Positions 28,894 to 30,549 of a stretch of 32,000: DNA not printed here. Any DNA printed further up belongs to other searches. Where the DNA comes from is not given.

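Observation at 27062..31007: Orphan operon: fused transketolase-family enzyme + tandem triphosphate-tunnel (VTC-like + CYTH) protein + small alpha/beta hydrolase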

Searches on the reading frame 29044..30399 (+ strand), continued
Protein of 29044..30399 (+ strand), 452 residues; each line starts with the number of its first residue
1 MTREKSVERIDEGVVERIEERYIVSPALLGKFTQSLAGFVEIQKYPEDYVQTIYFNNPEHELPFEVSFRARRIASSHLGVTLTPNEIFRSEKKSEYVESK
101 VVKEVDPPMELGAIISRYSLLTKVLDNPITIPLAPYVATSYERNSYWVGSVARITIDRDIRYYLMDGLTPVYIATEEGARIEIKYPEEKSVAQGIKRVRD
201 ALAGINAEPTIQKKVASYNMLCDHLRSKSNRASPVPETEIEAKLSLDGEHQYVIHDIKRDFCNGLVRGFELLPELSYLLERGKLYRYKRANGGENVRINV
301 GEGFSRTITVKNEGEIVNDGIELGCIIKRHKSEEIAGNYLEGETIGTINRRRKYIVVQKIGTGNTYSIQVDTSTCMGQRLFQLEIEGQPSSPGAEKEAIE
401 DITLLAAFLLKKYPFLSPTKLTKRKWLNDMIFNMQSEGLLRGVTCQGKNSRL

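Call 41: predict_structure(alignment_id=A3)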
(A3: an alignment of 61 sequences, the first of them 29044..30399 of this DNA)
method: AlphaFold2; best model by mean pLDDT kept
length: 452 residues; sequences in the alignment: 61
mean_pLDDT: 91.6   pTM: 0.90
mean pLDDT of the five models: 91.6, 90.8, 90.5, 90.1, 89.7
residues with pLDDT >= 90: 365; 70-90: 58; 50-70: 12; < 50: 17
segments of 3 or more residues with pLDDT < 50: 1-9, 445-452
pLDDT, mean of each block of 10 residues (from residue 1): 42 84 96 96 96 98 98 96 98 88 95 98 97 98 96 96 98 97 87 89 94 97 94 85 98 98 98 96 93 87 81 92 96 82 91 98 96 95 96 93 98 98 95 90 49 31
secondary structure, 60 per line:
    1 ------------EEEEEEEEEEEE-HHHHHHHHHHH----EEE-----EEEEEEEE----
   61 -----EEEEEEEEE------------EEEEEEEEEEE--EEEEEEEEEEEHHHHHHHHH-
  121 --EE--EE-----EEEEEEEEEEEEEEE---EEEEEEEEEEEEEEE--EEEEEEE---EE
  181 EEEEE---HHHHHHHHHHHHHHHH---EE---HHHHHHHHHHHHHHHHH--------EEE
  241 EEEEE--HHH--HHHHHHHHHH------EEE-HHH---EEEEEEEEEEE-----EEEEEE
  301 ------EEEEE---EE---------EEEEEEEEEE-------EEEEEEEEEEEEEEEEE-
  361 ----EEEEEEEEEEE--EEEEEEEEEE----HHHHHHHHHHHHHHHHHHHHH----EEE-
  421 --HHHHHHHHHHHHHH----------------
elements in order: E13-24 H26-36 E41-43 E49-56 E66-74 E87-97 E100-110 H111-119 E134-148 E152-166 E169-175 E179-185 H189-204 H213-229 E238-245 H253-262 E269-271 E279-289 E295-300 E307-311 E326-335 E343-359 E365-375 E378-387 H392-412 E417-419 H423-436

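Call 43: find_related_loci(query=A4, collection=genome_contigs, flank=8000)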
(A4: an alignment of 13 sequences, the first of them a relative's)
Query A4 (428 aa) in genome_contigs; peptide patterns used: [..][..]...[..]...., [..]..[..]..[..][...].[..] (x = any residue, [..] = any of these).
104 stretches matched a pattern; 26 encode a relative of the query (tblastn E <= 1e-3); 25 distinct loci.
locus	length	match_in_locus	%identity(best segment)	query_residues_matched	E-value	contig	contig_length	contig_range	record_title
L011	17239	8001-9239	53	5-424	8e-141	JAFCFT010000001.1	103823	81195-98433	Candidatus Parvarchaeota archaeon isolate Meg22_1618_Bin_99 Meg22_1618_Bin_99_scaffold_105, whole genome shotgun sequenc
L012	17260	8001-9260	51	6-427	1e-136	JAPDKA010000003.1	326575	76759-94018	MAG: archaeon isolate S5B12_HD70 c_000000000009, whole genome shotgun sequence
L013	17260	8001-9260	50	1-427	1e-133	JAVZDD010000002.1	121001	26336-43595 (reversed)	MAG: Candidatus Nanoarchaeia archaeon isolate DRTY-6_201709_bins_1 DRTY-6_201709_bins_1_scaffold_2, whole genome shotgun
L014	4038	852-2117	51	4-427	2e-135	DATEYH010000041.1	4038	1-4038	MAG TPA_asm: Candidatus Nanoarchaeia archaeon isolate SMAG_U8440 k141_258851, whole genome shotgun sequence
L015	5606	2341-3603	46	6-426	6e-126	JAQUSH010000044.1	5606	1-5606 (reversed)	MAG: Candidatus Aenigmatarchaeota archaeon isolate STD1_92 NODE_53560_length_5606_cov_3.449352_Sandtown_D1, whole genome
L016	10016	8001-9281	41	3-428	8e-108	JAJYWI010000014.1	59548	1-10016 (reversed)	MAG: Candidatus Micrarchaeota archaeon isolate FK3.bin110 NODE_893_length_59548_cov_1.575621, whole genome shotgun seque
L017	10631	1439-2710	40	1-427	4e-100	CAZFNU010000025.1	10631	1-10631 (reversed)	MAG TPA_asm: uncultured Candidatus Saccharibacteria bacterium isolate binchicken_co115_2 genome assembly, contig: NODE_9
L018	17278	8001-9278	37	1-427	3e-87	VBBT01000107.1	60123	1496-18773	MAG: Candidatus Bathyarchaeota archaeon isolate BA_25 14_0927_12_40cm_scaffold_239, whole genome shotgun sequence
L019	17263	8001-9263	38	5-428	4e-87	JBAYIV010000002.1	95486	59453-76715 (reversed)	MAG: Candidatus Paceibacterota bacterium isolate SO_2016_GW1_39 scaffold00514_OW334_2016, whole genome shotgun sequence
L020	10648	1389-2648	38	5-423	5e-86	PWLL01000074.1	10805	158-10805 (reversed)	MAG: Candidatus Iainarchaeum archaeon isolate CSSed10_239 CS-Sed10-C15782, whole genome shotgun sequence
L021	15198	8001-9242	36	6-428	1e-85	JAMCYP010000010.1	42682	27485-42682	MAG: Candidatus Marsarchaeota archaeon isolate FK_Sedi_B_Bin.344 NODE_2400_length_42682_cov_4.13958, whole genome shotgu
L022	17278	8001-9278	36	1-427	3e-84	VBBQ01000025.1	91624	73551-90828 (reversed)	MAG: Candidatus Bathyarchaeota archaeon isolate BA_22 14_1009_05_40cm_scaffold_104, whole genome shotgun sequence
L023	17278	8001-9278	37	1-427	3e-84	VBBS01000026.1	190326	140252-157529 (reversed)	MAG: Candidatus Bathyarchaeota archaeon isolate BA_24 14_0903_09_30cm_scaffold_18, whole genome shotgun sequence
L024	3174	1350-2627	35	1-427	2e-85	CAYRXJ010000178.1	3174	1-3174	MAG TPA_asm: uncultured Candidatus Bathyarchaeia archaeon isolate SRP273308_co1_258 genome assembly, contig: NODE_78060_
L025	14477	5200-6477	36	1-427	3e-83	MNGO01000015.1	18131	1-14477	MAG: Crenarchaeota archaeon 13_1_40CM_3_52_10 13_1_40cm_3_scaffold_2477, whole genome shotgun sequence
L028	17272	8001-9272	34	10-427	2e-76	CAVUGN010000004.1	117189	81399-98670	MAG: uncultured Candidatus Micrarchaeota archaeon isolate MFD02138.bin.1.89 genome assembly, contig: contig_23160, whole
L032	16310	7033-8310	37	1-427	3e-86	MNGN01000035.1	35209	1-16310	MAG: Crenarchaeota archaeon 13_1_40CM_3_52_17 13_1_40cm_3_scaffold_32, whole genome shotgun sequence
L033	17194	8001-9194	39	25-427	1e-79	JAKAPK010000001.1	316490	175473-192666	MAG: Nanoarchaeota archaeon isolate YF1.bin65 NODE_9_length_316490_cov_7.212297, whole genome shotgun sequence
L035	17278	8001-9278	37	1-427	7e-85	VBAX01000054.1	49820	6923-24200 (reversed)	MAG: Candidatus Bathyarchaeota archaeon isolate BA_3 14_1009_13_20cm_scaffold_157, whole genome shotgun sequence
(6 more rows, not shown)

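Call 45: fold_search(model_id=the predicted structure, library=pdb)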
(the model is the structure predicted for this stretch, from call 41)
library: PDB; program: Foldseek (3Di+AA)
matches with E <= 10: 1218; with E <= 0.001: 37
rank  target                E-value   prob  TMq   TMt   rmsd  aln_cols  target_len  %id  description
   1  3g3t                  2.3e-08  1.00  0.33  0.51   7.2       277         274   13  Crystal structure of a eukaryotic polyphosphate polymerase in complex with orthophosphate (released 2009-05-05)
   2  8i6v_D                4.0e-07  1.00  0.35  0.24   7.2       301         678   11  Cryo-EM structure of the polyphosphate polymerase VTC complex(Vtc4/Vtc3/Vtc1) (released 2023-03-01)
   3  5a60                  6.8e-07  1.00  0.31  0.32  10.9       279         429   12  Crystal structure of full-length E. coli ygiF in complex with tripolyphosphate and two magnesium ions (released 2015-08-05)
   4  7ns9                  2.5e-06  1.00  0.31  0.70   4.6       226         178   14  Triphosphate tunnel metalloenzyme from Sulfolobus acidocaldarius in complex with triphosphate and calcium (released 2021-06-02)
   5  7nsf                  5.6e-06  1.00  0.30  0.67   4.2       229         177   15  Triphosphate tunnel metalloenzyme from Sulfolobus acidocaldarius in complex with triphosphate and magnesium (released 2021-06-02)
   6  3n10_A                2.3e-05  1.00  0.29  0.66   5.5       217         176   15  Product complex of adenylate cyclase class IV (released 2010-06-23)
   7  2fjt_B                2.4e-05  1.00  0.29  0.66   5.4       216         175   16  Adenylyl cyclase class iv from Yersinia pestis (released 2006-11-14)
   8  3sy3_C                2.5e-05  1.00  0.29  0.65   4.5       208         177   14  GBAA_1210 protein, a putative adenylate cyclase, from Bacillus anthracis (released 2011-07-27)
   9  3c0t_A                2.5e-05  1.00  0.27  0.54   6.8       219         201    8  Structure of the Schizosaccharomyces pombe Mediator subcomplex Med8C/18 (released 2008-04-22)
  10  5a5y_A                3.2e-05  1.00  0.29  0.55   6.4       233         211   12  Crystal structure of AtTTM3 in complex with tripolyphosphate and magnesium ion (form A) (released 2015-08-05)
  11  3sy3_B                3.7e-05  1.00  0.29  0.66   4.8       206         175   12  GBAA_1210 protein, a putative adenylate cyclase, from Bacillus anthracis (released 2011-07-27)
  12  3n0z_A                3.9e-05  1.00  0.29  0.67   5.2       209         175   16  Adenylate cyclase class IV with active site ligand 3AT (released 2010-11-24)
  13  7ena_r                3.9e-05  1.00  0.30  0.59   5.1       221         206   11  TFIID-based PIC-Mediator holo-complex in pre-assembled state (pre-hPIC-MED) (released 2021-05-26)
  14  2hzs_D                3.9e-05  1.00  0.28  0.53   5.6       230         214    9  Structure of the Mediator head submodule Med8C/18/20 (released 2006-09-12)
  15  8gxq_r                5.1e-05  1.00  0.30  0.62   5.1       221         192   11  PIC-Mediator in complex with +1 nucleosome (T40N) in MH-binding state (released 2022-11-02)
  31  5a65_B                2.6e-04  1.00  0.28  0.56   6.5       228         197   15  Crystal structure of mouse thiamine triphosphatase in complex with thiamine diphosphate, orthophosphate and magnesium  (released 2015-08-05)
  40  5a65_A                1.3e-03  1.00  0.28  0.55   7.6       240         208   16  Crystal structure of mouse thiamine triphosphatase in complex with thiamine diphosphate, orthophosphate and magnesium  (released 2015-08-05)
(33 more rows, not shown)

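Call 48: search_protein_families(library=pfam, proteins=[L011:6175-7956:+, L011:9278-10759:+, L012:7045-7734:-, L012:9445-9816:+, L013:7576-7953:-, L013:9266-10051:-, L015:1866-2207:+, L015:3659-4615:+, L016:7002-7790:+, L017:415-1407:+], max_evalue=0.001)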
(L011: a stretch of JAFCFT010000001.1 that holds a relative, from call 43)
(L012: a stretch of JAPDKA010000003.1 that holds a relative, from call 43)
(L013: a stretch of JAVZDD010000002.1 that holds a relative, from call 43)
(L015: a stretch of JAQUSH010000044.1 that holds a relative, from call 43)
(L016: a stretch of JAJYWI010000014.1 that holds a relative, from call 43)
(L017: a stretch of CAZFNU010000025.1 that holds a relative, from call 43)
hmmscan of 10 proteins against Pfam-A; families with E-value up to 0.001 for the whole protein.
L011:6175-7956:+ (594 aa): 1 family
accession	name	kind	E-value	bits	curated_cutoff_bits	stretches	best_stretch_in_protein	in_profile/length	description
PF05362.19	Lon_C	-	1.8e-07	31.3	21.1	1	103-176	109-182/205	Lon protease (S16) C-terminal proteolytic domain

L011:9278-10759:+ (494 aa): 2 families
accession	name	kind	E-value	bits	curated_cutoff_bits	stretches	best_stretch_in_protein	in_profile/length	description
PF03129.25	HGTP_anticodon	-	3.3e-24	85.3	21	1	396-484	1-91/94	Anticodon binding domain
PF00587.30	tRNA-synt_2b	-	3e-14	53.9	29.3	1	156-375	9-178/179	tRNA synthetase class II core domain (G, H, P, S and T)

L012:7045-7734:- (229 aa): 0 families

L012:9445-9816:+ (124 aa): 0 families

L013:7576-7953:- (125 aa): 0 families

L013:9266-10051:- (261 aa): 1 family
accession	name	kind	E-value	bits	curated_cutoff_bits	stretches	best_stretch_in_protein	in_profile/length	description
PF00535.33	Glycos_transf_2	-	7.1e-18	65.5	23.3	1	50-192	4-128/168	Glycosyl transferase family 2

L015:1866-2207:+ (114 aa): 0 families

L015:3659-4615:+ (319 aa): 1 family
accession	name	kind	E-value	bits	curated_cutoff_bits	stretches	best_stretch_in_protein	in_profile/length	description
PF00579.31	tRNA-synt_1b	-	1.4e-43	149.8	21.1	1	30-309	4-290/292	tRNA synthetases class I (W and Y)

L016:7002-7790:+ (263 aa): 0 families

L017:415-1407:+ (331 aa): 3 families
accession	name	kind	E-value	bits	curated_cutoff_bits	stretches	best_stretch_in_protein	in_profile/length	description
PF00986.26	DNA_gyraseB_C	-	5.2e-31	107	29.8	1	259-320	2-63/63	DNA gyrase B subunit, carboxyl terminus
PF14890.11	Intein_splicing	-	4.3e-05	23.8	35.8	1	78-159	103-155/155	Intein splicing domain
PF14528.11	LAGLIDADG_3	-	0.00017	22.2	22.5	1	2-61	11-64/82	LAGLIDADG-like domain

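Call 49: search_protein_families(library=pfam, proteins=[L020:17-1138:+, L020:2735-3313:+, L028:6246-7856:+, L028:9665-10546:+, L033:6906-7637:-, L033:9273-10958:+, L023:7021-7785:+, L023:9284-10090:-, L023:10139-11599:-, L019:9241-9828:+], max_evalue=0.001)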
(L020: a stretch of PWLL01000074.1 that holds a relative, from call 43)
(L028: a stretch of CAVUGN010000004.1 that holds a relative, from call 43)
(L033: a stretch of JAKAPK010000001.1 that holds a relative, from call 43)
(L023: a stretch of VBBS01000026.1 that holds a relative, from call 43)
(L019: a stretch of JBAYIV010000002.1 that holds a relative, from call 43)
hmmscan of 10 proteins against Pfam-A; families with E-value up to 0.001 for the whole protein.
L020:17-1138:+ (374 aa): 1 family
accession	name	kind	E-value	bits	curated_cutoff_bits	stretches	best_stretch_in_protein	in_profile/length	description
PF06008.19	Laminin_I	-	0.00096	19.4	34.6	0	16-108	2-93/259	Laminin Domain I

L020:2735-3313:+ (193 aa): 1 family
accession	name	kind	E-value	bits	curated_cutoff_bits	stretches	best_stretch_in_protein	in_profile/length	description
PF00254.34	FKBP_C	-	1.5e-18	67.3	21.1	1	3-76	5-78/94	FKBP-type peptidyl-prolyl cis-trans isomerase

L028:6246-7856:+ (537 aa): 3 families
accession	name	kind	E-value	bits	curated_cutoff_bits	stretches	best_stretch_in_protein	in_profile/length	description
PF07705.17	CARDB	-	5.3e-16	59.1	22.7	2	389-461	6-75/101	CARDB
PF10633.15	NPCBM_assoc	-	2.2e-06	28.2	24.4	0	404-470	7-73/78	NPCBM-associated, NEW3 domain of alpha-galactosidase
PF05753.20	TRAP_beta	-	5.8e-06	26.3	22.4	0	168-255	28-114/178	Translocon-associated protein beta (TRAPB)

L028:9665-10546:+ (294 aa): 0 families

L033:6906-7637:- (243 aa): 0 families

L033:9273-10958:+ (562 aa): 2 families
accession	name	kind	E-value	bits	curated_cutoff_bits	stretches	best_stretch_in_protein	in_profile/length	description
PF00485.24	PRK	-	4.8e-25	89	22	1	205-378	1-188/196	Phosphoribulokinase / Uridine kinase family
PF01928.26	CYTH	-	2e-21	77.1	23.2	1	409-559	21-179/179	CYTH domain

L023:7021-7785:+ (255 aa): 3 families
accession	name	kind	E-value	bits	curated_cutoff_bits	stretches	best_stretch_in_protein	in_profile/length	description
PF00293.34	NUDIX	-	4.1e-15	56.4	21.1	1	132-223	8-106/134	NUDIX domain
PF22327.2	Nudt16-like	-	3.9e-07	30.6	27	1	153-213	33-95/161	U8 snoRNA-decapping enzyme-like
PF14815.12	NUDIX_4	-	0.00014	22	35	1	137-189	10-58/113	NUDIX domain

L023:9284-10090:- (268 aa): 1 family
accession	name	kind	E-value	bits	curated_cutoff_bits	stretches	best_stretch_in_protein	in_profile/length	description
PF05235.19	CHAD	-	3.6e-20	73.3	25.6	1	15-221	7-227/228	CHAD domain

L023:10139-11599:- (486 aa): 1 family
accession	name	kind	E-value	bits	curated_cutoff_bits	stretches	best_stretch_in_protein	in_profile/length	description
PF02541.22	Ppx-GppA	-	1.7e-42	146.3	27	1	36-300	20-280/285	Ppx/GppA phosphatase family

L019:9241-9828:+ (196 aa): 1 family
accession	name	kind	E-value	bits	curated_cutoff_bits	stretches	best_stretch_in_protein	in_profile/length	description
PF00293.34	NUDIX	-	8.5e-18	65.1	21.1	1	63-185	6-133/134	NUDIX domain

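Call 94: find_encoding_contigs(protein=P0001, flank=10000, max_places=2)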
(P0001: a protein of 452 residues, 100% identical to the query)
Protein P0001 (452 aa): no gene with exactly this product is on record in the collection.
